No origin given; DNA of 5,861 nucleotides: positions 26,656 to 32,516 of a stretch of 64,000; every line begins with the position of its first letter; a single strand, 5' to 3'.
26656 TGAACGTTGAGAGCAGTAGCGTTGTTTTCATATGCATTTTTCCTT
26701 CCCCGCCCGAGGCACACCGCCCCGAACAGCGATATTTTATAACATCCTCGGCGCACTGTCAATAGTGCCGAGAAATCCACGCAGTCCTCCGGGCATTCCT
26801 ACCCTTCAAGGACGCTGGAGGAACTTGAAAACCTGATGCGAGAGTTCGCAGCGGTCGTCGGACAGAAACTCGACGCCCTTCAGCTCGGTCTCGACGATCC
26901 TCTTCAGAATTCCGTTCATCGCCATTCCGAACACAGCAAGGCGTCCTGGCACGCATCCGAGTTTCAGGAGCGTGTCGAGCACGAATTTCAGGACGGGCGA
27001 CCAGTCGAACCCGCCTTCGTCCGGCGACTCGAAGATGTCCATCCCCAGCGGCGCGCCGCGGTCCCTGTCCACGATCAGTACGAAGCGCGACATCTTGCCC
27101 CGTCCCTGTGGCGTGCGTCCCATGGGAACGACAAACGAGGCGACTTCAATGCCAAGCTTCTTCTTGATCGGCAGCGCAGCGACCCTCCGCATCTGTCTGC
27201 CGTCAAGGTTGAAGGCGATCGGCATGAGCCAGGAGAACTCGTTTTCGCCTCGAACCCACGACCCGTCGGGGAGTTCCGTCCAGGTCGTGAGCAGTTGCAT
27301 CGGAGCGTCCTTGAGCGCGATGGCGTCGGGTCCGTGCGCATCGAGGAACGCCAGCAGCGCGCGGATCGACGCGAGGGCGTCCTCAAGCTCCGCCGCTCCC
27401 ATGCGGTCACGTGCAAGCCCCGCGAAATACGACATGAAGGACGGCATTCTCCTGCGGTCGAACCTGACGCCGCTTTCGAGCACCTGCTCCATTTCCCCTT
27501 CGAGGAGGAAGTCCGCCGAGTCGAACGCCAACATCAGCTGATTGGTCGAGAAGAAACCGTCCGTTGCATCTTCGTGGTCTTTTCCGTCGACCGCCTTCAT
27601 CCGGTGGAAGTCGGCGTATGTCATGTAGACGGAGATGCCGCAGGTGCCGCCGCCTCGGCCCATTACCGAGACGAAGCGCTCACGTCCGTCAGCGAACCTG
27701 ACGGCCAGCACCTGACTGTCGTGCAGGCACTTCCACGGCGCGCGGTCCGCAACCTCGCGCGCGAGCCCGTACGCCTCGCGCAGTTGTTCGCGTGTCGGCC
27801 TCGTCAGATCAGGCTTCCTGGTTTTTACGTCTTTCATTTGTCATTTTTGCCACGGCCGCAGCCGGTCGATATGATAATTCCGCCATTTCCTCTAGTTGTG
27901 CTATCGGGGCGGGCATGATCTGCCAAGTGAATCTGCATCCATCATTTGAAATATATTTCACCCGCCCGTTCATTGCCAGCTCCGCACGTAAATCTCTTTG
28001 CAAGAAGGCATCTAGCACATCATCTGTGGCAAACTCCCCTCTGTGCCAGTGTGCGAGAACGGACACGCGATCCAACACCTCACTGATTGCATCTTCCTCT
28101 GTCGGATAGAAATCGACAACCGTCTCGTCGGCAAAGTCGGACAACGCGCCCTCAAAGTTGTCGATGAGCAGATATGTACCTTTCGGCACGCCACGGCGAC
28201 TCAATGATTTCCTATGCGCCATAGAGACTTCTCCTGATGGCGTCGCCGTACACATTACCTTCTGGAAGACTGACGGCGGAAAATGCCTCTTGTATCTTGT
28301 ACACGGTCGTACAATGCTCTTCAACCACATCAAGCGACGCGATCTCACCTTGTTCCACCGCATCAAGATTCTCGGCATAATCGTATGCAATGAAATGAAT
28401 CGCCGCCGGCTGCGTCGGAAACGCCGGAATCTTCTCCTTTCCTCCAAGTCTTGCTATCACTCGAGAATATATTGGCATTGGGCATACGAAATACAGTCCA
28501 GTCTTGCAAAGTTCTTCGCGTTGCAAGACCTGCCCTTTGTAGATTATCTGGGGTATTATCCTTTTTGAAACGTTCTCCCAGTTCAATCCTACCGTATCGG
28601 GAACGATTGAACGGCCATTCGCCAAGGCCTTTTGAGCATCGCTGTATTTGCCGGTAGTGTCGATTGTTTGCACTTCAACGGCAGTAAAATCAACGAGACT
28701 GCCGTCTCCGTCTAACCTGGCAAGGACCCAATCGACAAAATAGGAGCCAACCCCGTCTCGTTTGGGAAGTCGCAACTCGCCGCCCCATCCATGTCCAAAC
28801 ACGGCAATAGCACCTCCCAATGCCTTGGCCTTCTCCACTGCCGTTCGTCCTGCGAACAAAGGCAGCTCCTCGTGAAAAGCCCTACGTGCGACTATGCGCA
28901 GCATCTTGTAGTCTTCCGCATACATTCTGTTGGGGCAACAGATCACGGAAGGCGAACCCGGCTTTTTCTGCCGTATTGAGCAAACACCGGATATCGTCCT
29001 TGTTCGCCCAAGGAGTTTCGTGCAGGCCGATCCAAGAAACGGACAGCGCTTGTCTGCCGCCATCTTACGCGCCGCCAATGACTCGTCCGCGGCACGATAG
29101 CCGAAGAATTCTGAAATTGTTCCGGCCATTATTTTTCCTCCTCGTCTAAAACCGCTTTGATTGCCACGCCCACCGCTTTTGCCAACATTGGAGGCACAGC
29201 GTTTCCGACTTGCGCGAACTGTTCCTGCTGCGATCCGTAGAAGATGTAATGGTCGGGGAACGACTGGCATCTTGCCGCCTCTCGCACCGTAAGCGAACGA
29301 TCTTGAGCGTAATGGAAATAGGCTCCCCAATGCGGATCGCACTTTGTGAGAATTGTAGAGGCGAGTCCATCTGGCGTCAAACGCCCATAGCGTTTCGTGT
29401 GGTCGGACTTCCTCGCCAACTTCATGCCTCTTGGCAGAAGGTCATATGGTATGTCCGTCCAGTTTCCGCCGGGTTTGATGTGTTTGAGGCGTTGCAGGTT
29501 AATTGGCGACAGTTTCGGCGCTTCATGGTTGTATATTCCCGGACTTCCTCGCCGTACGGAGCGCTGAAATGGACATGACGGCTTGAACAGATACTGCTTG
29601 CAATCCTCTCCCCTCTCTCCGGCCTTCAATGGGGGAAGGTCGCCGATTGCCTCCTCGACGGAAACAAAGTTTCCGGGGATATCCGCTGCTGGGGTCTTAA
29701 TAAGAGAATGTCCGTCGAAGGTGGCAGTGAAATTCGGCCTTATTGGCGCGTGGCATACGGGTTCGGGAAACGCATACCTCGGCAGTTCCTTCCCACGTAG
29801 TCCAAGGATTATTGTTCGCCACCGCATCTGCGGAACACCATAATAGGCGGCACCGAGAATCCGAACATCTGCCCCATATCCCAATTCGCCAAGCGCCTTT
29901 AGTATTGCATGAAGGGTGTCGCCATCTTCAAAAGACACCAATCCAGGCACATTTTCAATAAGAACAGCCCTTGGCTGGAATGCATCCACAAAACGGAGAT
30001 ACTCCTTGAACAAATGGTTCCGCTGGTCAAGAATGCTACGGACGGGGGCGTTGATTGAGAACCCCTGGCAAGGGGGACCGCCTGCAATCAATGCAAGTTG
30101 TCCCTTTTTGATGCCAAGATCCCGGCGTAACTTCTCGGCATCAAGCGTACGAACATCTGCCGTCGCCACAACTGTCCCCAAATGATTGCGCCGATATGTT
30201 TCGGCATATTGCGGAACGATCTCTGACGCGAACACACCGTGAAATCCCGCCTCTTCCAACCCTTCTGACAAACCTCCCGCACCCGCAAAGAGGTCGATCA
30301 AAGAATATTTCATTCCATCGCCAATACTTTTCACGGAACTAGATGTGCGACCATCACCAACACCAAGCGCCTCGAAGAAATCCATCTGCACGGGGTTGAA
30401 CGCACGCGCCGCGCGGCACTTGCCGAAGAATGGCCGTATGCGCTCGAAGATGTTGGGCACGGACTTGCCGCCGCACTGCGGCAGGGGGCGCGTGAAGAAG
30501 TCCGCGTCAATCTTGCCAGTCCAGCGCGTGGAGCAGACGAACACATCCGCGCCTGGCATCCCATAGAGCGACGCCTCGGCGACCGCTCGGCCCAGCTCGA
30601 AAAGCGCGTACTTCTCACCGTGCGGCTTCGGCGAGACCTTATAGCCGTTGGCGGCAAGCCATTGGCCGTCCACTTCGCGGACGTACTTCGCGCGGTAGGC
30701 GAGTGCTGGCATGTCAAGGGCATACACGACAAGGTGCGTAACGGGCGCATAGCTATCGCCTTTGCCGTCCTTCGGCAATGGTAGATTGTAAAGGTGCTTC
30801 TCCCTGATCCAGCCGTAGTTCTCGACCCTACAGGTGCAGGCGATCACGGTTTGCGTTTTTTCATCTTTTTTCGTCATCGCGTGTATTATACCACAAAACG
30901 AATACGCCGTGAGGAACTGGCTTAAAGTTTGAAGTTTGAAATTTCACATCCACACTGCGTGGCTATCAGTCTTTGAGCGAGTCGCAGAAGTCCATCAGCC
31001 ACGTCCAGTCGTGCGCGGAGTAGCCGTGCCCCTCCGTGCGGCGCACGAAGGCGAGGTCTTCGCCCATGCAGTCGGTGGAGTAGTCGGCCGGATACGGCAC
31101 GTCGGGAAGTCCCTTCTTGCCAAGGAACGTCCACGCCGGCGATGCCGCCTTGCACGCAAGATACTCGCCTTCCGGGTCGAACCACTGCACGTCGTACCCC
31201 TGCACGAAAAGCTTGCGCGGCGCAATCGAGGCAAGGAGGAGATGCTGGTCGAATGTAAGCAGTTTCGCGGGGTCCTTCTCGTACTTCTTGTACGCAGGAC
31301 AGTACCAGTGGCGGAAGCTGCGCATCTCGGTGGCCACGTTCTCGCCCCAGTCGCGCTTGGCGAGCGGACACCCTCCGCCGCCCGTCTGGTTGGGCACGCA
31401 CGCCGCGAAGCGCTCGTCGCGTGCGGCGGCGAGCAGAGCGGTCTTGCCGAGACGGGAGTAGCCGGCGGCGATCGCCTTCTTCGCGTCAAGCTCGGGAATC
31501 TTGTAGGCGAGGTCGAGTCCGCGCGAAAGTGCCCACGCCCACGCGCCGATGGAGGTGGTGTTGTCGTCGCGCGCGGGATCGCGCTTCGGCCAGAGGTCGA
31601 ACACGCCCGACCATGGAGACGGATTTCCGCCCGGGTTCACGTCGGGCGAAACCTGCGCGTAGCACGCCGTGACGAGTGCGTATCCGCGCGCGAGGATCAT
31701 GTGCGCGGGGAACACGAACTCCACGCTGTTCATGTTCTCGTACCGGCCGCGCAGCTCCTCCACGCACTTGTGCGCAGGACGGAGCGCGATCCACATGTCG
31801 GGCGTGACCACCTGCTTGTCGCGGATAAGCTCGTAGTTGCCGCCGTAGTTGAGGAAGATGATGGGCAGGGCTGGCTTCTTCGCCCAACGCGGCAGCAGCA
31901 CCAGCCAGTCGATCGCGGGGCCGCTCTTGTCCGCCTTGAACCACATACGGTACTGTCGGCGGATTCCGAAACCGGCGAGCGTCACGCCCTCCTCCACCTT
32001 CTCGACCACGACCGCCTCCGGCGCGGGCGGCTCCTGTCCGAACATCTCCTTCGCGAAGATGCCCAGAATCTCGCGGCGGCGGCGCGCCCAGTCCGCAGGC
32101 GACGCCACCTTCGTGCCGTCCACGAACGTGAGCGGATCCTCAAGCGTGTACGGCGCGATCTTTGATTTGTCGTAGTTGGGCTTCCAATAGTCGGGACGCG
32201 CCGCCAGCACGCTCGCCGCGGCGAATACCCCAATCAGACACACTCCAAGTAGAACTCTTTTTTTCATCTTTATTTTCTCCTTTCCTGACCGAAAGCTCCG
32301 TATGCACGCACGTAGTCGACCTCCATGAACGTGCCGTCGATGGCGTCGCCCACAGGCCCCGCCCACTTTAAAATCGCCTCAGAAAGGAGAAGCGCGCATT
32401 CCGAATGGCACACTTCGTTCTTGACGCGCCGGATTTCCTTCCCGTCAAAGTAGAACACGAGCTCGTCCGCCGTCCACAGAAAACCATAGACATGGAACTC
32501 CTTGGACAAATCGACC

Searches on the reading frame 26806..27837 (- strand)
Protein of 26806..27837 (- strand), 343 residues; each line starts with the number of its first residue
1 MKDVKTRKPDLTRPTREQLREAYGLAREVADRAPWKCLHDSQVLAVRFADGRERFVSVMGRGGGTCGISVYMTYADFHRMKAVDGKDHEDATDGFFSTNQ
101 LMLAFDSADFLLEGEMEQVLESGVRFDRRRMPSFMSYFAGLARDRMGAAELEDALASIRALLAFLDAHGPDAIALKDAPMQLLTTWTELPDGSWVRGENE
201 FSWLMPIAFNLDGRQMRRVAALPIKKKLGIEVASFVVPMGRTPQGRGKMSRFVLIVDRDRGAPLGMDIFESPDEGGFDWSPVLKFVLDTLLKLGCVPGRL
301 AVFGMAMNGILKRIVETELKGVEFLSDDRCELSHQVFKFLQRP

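Call 10: search_protein_families(library=pfam, proteins=[window:26806-27837:-], max_evalue=0.001)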
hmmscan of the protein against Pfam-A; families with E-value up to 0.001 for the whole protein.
window:26806-27837:- (343 aa): 2 families
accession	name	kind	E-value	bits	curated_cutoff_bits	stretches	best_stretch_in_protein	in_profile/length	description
PF23988.1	DUF7309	-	7.5e-17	61.7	27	1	21-144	3-128/170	Domain of unknown function (DUF7309)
PF22007.2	DUF6930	-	3.7e-05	24.4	27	1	216-314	2-98/123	Domain of unknown function (DUF6930)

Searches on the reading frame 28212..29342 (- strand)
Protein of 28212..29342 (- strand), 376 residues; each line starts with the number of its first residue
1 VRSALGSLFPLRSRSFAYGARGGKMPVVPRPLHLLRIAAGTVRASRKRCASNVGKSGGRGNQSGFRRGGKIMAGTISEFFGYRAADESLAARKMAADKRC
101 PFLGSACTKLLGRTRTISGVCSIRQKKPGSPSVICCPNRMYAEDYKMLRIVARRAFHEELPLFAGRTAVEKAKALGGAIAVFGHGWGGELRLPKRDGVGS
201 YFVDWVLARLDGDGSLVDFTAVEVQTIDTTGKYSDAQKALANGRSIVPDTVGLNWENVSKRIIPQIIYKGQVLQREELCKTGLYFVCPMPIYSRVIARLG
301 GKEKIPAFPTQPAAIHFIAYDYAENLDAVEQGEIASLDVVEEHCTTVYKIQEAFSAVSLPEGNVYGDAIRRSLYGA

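Call 10: search_protein_families(library=pfam, proteins=[window:28212-29342:-], max_evalue=0.001)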
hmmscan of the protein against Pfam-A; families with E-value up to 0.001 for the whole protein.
window:28212-29342:- (376 aa): 1 family
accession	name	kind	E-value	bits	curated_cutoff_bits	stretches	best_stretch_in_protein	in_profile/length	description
PF12183.14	NotI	-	3.4e-08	33.6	22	1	91-275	8-189/238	Restriction endonuclease NotI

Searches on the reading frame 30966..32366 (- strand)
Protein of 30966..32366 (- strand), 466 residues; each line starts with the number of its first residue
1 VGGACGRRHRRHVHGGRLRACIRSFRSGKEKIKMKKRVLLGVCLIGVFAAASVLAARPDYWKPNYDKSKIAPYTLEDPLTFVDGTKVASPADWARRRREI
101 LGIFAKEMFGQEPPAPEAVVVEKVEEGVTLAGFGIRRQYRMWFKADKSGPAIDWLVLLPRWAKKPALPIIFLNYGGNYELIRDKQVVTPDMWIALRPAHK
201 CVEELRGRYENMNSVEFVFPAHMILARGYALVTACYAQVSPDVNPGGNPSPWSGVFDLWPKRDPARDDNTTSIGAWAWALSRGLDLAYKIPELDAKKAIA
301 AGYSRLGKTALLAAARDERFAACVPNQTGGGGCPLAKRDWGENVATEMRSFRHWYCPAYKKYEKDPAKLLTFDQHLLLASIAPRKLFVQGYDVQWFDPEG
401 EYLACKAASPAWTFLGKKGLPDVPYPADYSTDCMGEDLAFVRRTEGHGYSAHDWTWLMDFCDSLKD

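Call 73: search_protein_families(library=pfam, proteins=[window:30966-32366:-], max_evalue=0.0001)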
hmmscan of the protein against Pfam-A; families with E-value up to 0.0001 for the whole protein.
window:30966-32366:- (466 aa): 1 family
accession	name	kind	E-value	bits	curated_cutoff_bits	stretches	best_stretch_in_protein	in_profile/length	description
PF22244.2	GCE_fung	-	1.2e-23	84.6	27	1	268-416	75-231/231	Glucuronyl esterase, fungi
